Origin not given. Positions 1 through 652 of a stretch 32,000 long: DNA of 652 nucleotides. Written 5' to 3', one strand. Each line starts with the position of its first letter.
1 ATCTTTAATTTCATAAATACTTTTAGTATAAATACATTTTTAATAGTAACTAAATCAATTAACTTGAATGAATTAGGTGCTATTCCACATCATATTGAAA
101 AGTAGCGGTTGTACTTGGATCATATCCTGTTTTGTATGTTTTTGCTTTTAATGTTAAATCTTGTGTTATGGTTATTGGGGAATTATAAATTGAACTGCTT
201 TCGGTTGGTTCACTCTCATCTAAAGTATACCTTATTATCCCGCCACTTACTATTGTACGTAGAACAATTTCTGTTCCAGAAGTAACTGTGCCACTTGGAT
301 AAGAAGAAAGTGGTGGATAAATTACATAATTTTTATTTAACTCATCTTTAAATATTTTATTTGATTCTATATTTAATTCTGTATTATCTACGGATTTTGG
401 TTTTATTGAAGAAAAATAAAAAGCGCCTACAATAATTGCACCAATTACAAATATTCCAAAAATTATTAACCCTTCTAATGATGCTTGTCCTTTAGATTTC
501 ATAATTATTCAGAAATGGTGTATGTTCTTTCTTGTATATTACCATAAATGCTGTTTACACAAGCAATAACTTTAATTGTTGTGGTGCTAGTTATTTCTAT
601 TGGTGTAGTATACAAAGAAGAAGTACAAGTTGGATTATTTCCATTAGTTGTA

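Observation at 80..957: Tandem type IV pilin-like genes whose globular part is a CHB_HEX_C-like domain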

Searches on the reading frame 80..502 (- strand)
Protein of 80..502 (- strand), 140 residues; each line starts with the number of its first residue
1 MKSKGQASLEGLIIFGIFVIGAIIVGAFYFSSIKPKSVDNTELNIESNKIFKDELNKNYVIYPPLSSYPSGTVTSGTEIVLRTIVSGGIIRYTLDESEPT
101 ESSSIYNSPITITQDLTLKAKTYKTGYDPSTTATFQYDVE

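Call 4: search_protein_families(library=pfam, proteins=[window:80-502:-], max_evalue=1)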
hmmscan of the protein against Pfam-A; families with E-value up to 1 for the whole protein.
window:80-502:- (140 aa): 8 families
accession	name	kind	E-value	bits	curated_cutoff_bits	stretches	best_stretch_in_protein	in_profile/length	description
PF13290.12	CHB_HEX_C_1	-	1.7e-15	57.2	22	1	69-134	2-67/67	Chitobiase/beta-hexosaminidase C-terminal domain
PF13287.12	Fn3_assoc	-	4.1e-14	52.9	23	1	86-137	8-59/59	Fn3 associated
PF04021.17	Class_IIIsignal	-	0.0034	17.7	23.7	1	3-29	1-27/27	Class III signal peptide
PF20462.4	DUF6715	-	0.0052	16.8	27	1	13-61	8-56/192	Domain of unknown function (DUF6715)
PF20814.2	CAA3_Cox_suIV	-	0.0074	17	27.5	1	16-39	5-28/64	CAA3-type cytochrome c oxidase subunit IV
PF03174.19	CHB_HEX_C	-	0.058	13.8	23.6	1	73-122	20-67/76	Chitobiase/beta-hexosaminidase C-terminal domain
PF06480.20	FtsH_ext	-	0.061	14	25.5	1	16-131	3-100/103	FtsH Extracellular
PF06305.16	LapA_dom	-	0.12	12.7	28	1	11-32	20-41/64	Lipopolysaccharide assembly protein A domain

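Call 9: find_homologous_proteins(query=window:80-502:-)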
Query window:80-502:- (140 aa): 1 proteins with E <= 0.001 among 20 candidates.
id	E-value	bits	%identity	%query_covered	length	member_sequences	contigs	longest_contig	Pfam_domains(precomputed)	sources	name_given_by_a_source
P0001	1.2e-82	292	100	100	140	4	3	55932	PF13287.13,PF13290.14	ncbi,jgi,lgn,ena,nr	ncbi:MAG TPA: chitobiase/beta-hexosaminidase C-terminal domain-containing protein [archaeon]|nr:chit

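Call 13: find_encoding_contigs(protein=window:80-502:-, flank=10000, max_places=6)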
Protein window:80-502:- (140 aa): 8 contigs read that carry it; 4 places shown.
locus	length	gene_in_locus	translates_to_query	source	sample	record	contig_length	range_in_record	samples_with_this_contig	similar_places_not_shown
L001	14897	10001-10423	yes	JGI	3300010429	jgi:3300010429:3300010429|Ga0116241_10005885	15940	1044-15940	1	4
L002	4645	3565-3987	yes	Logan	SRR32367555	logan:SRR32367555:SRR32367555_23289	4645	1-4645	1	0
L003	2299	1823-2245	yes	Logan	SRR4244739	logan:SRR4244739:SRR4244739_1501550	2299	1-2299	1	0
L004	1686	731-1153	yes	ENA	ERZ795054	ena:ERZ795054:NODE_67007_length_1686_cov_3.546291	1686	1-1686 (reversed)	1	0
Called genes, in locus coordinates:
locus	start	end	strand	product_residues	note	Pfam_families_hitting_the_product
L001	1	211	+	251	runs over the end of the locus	PF00466:Ribosomal_L10, PF17777:RL10P_insert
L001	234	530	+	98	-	PF00428:Ribosomal_60s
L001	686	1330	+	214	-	-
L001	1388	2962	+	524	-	PF00270:DEAD, PF04851:ResIII, PF00176:SNF2-rel_dom (weak), PF21210:RNA_helicase_helical, PF00271:Helicase_C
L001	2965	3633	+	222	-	PF02732:ERCC4, PF12826:HHH_2 (weak), PF14520:HHH_5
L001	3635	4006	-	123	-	-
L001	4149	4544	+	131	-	PF01201:Ribosomal_S8e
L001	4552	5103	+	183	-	-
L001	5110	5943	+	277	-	-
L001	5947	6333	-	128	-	-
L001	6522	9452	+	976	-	-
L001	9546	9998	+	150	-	PF13290:CHB_HEX_C_1, PF13287:Fn3_assoc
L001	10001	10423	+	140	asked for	PF13290:CHB_HEX_C_1, PF13287:Fn3_assoc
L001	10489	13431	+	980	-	PF03174:CHB_HEX_C (faint), PF13290:CHB_HEX_C_1, PF13287:Fn3_assoc, PF13290:CHB_HEX_C_1, PF13287:Fn3_assoc, PF13290:CHB_HEX_C_1, PF13287:Fn3_assoc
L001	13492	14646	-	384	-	PF01637:ATPase_2 (faint), PF13173:AAA_14, PF13635:DUF4143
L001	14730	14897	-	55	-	?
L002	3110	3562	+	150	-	PF13290:CHB_HEX_C_1, PF13287:Fn3_assoc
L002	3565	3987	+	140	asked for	PF13290:CHB_HEX_C_1, PF13287:Fn3_assoc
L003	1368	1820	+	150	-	PF13290:CHB_HEX_C_1, PF13287:Fn3_assoc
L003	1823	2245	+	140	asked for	PF13290:CHB_HEX_C_1, PF13287:Fn3_assoc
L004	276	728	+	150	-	PF13290:CHB_HEX_C_1, PF13287:Fn3_assoc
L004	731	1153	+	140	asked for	PF13290:CHB_HEX_C_1, PF13287:Fn3_assoc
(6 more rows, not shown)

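Call 16: search_protein_families(library=pfam, proteins=[L001:10489-13431:+], max_evalue=0.1)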
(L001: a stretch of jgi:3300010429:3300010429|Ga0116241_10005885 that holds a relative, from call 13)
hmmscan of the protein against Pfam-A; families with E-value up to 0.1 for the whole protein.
L001:10489-13431:+ (980 aa): 5 families
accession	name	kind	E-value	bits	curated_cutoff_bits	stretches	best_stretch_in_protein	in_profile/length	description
PF13290.12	CHB_HEX_C_1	-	8.3e-72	237.5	22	4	606-670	3-67/67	Chitobiase/beta-hexosaminidase C-terminal domain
PF13287.12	Fn3_assoc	-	1.9e-57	191.7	23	4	533-591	2-59/59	Fn3 associated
PF03174.19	CHB_HEX_C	-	3.8e-09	36.8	23.6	1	615-658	26-67/76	Chitobiase/beta-hexosaminidase C-terminal domain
PF02031.22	Peptidase_M7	-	0.012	16.1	25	1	254-287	68-101/133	Streptomyces extracellular neutral proteinase (M7) family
PF05547.17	Peptidase_M6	-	0.041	13.6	22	0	138-282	65-243/294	Immune inhibitor A peptidase M6, catalytic domain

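Call 18: search_protein_families(library=ncbifam, proteins=[window:80-502:-, L001:10489-13431:+], max_evalue=0.1)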
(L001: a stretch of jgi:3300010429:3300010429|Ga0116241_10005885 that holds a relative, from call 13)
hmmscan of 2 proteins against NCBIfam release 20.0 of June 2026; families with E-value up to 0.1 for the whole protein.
window:80-502:- (140 aa): 3 families
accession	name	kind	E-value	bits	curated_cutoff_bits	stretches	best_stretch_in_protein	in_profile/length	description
TIGR04205.1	classIII_w_PIP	hypoth_equivalog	0.00022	21.2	65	1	4-38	2-36/67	class III signal peptide domain-containing protein, archaeosortase D/PIP-CTERM system-associated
NF006419.0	PRK08668.1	equivalog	0.051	12.3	617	1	8-62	499-554/613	NADH dehydrogenase subunit M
NF004930.0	PRK06287.1-1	subfamily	0.099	12.6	142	0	12-53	6-47/110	cobalt transport protein CbiN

L001:10489-13431:+ (980 aa): 4 families
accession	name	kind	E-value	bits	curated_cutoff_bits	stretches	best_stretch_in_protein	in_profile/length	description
TIGR03296.1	M6dom_TIGR03296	domain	9.3e-40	137.3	110.8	1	111-376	2-274/286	M6 family metalloprotease domain-containing protein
NF052323.1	T9SSA_dep_M6i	equivalog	1.4e-10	39.8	600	1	313-375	298-359/1043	T9SS-dependent M6-like inactivated metalloprotease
NF042962.1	DUF499_antiphage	equivalog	6.9e-10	37.5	1200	2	619-659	848-888/1025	anti-phage-associated DUF499 domain-containing protein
NF033628.1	snapalysin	exception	0.016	15.1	300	1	257-283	141-167/207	snapalysin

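Call 19: search_protein_representatives(alignment_id=A1)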
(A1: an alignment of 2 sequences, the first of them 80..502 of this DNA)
Query: 2 sequences, 163 profile positions. Proteins with E-value up to 0.001 (for the whole library): 16834; up to 1e-10: 5390; up to 1e-30: 898. The best 150 are listed.
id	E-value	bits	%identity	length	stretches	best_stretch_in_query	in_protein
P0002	0.0e+00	1314.3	-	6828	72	66-149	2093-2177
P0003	1.1e-227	763.6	-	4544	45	74-149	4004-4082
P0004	3.6e-177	599.4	-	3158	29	71-137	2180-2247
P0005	1.6e-174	590.7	-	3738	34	67-149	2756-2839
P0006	1.1e-164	558.8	-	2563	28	73-136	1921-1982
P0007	3.4e-163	553.9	-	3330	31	52-157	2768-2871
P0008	1.4e-157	535.7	-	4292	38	38-161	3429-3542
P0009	1.0e-153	523.1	-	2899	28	69-148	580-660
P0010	1.1e-153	523.1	-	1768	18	73-159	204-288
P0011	1.9e-147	502.7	-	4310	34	74-149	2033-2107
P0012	3.0e-146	498.8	-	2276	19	74-132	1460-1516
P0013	3.8e-139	475.7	-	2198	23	69-149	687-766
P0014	1.1e-136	467.7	-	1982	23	74-133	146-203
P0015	7.2e-135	461.8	-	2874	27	73-161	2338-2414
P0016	6.9e-133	455.4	-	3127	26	80-135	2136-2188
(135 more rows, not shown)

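Call 21: find_related_loci(query=A1, collection=genome_contigs, flank=10000)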
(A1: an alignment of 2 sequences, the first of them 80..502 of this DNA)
Query A1 (140 aa) in genome_contigs; peptide patterns used: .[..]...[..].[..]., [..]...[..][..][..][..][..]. (x = any residue, [..] = any of these).
150 stretches matched a pattern; 2 encode a relative of the query (tblastn E <= 1e-3); 2 distinct loci.
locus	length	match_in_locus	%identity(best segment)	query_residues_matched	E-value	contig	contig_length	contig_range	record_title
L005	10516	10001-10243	40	59-137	1e-12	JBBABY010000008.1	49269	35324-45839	MAG: archaeon isolate SO_2017_LW1_34 NODE_390_length_49269_cov_1.529405_LW64-88_2017, whole genome shotgun sequence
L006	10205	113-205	58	4-34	5e-9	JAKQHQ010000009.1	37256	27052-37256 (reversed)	MAG: archaeon isolate USDE_metabat.173 k141_1889074, whole genome shotgun sequence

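Call 34: list_cluster_members(proteins=[window:80-502:-, window:505-957:-, window:5400-5951:-])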
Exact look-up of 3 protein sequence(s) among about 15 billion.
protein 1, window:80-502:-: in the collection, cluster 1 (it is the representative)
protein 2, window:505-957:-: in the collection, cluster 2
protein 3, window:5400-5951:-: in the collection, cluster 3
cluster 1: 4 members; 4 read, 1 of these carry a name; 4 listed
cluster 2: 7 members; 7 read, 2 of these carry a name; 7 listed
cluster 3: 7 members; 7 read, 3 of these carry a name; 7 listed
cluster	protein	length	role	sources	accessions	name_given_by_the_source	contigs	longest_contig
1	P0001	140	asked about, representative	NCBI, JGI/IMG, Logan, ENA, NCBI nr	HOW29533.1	MAG TPA: chitobiase/beta-hexosaminidase C-terminal domain-containing protein [archaeon] | chitobiase/beta-hexosaminidase C-terminal domain-containing protein [archaeon]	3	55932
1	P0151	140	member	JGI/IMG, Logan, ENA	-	-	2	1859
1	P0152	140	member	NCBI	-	-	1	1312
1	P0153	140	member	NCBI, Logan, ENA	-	-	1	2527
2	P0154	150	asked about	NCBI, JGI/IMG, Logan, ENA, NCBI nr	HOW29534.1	MAG TPA: chitobiase/beta-hexosaminidase C-terminal domain-containing protein [archaeon] | chitobiase/beta-hexosaminidase C-terminal domain-containing protein [archaeon]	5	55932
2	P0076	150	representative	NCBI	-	-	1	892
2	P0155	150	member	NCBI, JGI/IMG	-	hypothetical protein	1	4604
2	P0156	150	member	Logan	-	-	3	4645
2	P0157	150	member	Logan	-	-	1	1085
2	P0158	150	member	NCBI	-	-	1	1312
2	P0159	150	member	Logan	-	-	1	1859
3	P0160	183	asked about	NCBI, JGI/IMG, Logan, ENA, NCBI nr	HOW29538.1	MAG TPA: exosortase/archaeosortase family protein [archaeon] | exosortase/archaeosortase family protein [archaeon]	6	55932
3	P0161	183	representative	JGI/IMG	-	-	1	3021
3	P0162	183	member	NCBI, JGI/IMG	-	exosortase/archaeosortase family protein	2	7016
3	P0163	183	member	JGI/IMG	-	exosortase/archaeosortase family protein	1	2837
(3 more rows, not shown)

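Call 36: search_protein_families(library=pfam, proteins=[L005:8510-10516:+, L005:2872-5643:+, L006:41-1465:+], max_evalue=0.1)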
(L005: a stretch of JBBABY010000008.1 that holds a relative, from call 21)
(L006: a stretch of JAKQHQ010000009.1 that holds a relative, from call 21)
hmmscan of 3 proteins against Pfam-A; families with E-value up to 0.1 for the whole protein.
L005:8510-10516:+ (669 aa): 4 families
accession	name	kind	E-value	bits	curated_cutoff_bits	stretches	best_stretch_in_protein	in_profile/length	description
PF13290.12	CHB_HEX_C_1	-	5.2e-53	177.3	22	4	194-260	1-59/67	Chitobiase/beta-hexosaminidase C-terminal domain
PF13287.12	Fn3_assoc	-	1.3e-33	115.3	23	4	115-164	3-53/59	Fn3 associated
PF04021.17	Class_IIIsignal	-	0.00022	21.5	23.7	1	7-32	2-27/27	Class III signal peptide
PF03174.19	CHB_HEX_C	-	0.0052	17.1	23.6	0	115-156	30-66/76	Chitobiase/beta-hexosaminidase C-terminal domain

L005:2872-5643:+ (923 aa): 3 families
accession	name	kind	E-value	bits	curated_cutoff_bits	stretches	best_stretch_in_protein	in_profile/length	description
PF13290.12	CHB_HEX_C_1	-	2e-06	28.1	22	1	164-224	1-55/67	Chitobiase/beta-hexosaminidase C-terminal domain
PF13287.12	Fn3_assoc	-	5.9e-05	23.5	23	1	185-225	9-45/59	Fn3 associated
PF13360.13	PQQ_2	-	0.043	13.9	27.6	0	462-545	28-101/233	Outer membrane protein assembly factor BamB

L006:41-1465:+ (474 aa): 2 families
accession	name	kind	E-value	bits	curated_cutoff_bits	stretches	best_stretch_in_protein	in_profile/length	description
PF04021.17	Class_IIIsignal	-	2.8e-05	24.4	23.7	1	24-50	1-27/27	Class III signal peptide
PF00386.27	C1q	-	0.09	13.4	23.7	0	210-243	36-67/127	C1q domain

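Call 70: predict_structure(alignment_id=A5)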
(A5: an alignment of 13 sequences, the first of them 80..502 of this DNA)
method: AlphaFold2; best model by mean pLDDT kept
length: 140 residues; sequences in the alignment: 13
mean_pLDDT: 78.4   pTM: 0.58
mean pLDDT of the five models: 78.4, 77.8, 77.5, 76.4, 75.3
residues with pLDDT >= 90: 79; 70-90: 3; 50-70: 36; < 50: 22
segments of 3 or more residues with pLDDT < 50: 1-6, 33-44
pLDDT, mean of each block of 10 residues (from residue 1): 49 62 56 46 49 63 95 98 96 97 97 98 95 97
secondary structure, 60 per line:
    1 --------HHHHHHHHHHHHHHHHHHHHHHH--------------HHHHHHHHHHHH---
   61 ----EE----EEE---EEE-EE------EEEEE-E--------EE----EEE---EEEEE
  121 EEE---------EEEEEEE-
elements in order: H9-31 H46-57 E71-73 E77-79 E89-93 E110-112 E116-123 E133-139

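Call 74: search_solved_structures(query=A1, max_evalue=0.01)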
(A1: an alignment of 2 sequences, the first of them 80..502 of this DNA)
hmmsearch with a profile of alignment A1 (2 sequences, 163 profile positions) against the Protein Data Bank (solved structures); distinct sequences matched with E-value up to 0.01: 1.
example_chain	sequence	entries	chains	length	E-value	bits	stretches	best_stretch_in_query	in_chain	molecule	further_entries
6q63_A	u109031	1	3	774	0.0054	20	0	94-133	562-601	Beta-hexosaminidase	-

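Call 75: fold_search(model_id=the predicted structure, library=pdb)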
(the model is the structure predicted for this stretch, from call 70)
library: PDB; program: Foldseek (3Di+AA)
matches with E <= 10: 1443; with E <= 0.001: 2
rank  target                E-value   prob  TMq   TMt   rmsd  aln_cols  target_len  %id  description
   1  8ayr_A                6.1e-05  1.00  0.48  0.10   1.9        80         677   24  Sialidases and Fucosidases of Akkermansia muciniphila are key for rapid growth on colonic mucin and nutrient sharing a (released 2023-03-01)
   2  8ayr_B                2.9e-04  1.00  0.47  0.10   2.1        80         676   24  Sialidases and Fucosidases of Akkermansia muciniphila are key for rapid growth on colonic mucin and nutrient sharing a (released 2023-03-01)
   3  6q63_A                3.7e-03  1.00  0.45  0.09   3.1        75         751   23  BT0459 (released 2019-05-08)
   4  4brv_A                1.5e-02  0.99  0.37  0.40   7.7       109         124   10  Superoxide reductase (Neelaredoxin) from Ignicoccus hospitalis E23A (released 2014-06-18)
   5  9flp_A                2.0e-02  1.00  0.38  0.07   3.9        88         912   20  CryoEM structure of the neck (1403-2314) in the grappling hook protein A (GhpA) in the bacterium Aureispira sp. CCB-QB (released 2024-10-16)
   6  4brj                  2.1e-02  1.00  0.37  0.41   7.4       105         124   10  Superoxide reductase (Neelaredoxin) from Ignicoccus hospitalis T24K (released 2014-06-11)
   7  1rhf_A                2.1e-02  0.91  0.27  0.23   7.1        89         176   15  Crystal Structure of human Tyro3-D1D2 (released 2004-03-23)
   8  9flx_A                2.2e-02  1.00  0.41  0.19   3.4        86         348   21  CryoEM structure of the fragment-4 (4074-4421) in the grappling hook protein A (GhpA) in the bacterium Aureispira sp.  (released 2024-10-16)
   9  8ovu_A                2.3e-02  0.98  0.32  0.42   5.3       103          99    8  Human titin immunoglobulin-like 21 domain (released 2023-11-29)
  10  9g8b_A                2.7e-02  1.00  0.42  0.19   3.4        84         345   25  CryoEM structure of the fragment-2 (2892-3236) in the grappling hook protein A (GhpA) in the bacterium Aureispira sp.  (released 2024-10-16)
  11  4yfd_A                2.7e-02  0.97  0.32  0.12   5.9        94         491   15  Crystal structure PTP delta Ig1-Fn2 in complex with IL-1RAcP (released 2015-05-06)
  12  4m02                  3.0e-02  0.99  0.35  0.30   6.1        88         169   16  Middle fragment(residues 494-663) of the binding region of SraP (released 2014-06-18)
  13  1f97                  3.0e-02  0.96  0.32  0.23   6.9       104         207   14  SOLUBLE PART OF THE JUNCTION ADHESION MOLECULE FROM MOUSE (released 2001-01-10)
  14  2nnc_A                3.4e-02  1.00  0.38  0.46  10.7       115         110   11  Structure of the sulfur carrier protein SoxY from Chlorobium limicola f thiosulfatophilum (released 2007-03-13)
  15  4r5o_A                3.4e-02  0.99  0.37  0.14   4.4        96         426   10  Crystal structure of a Quinonprotein alcohol dehydrogenase-like protein (BT1487) from Bacteroides thetaiotaomicron VPI (released 2014-09-10)
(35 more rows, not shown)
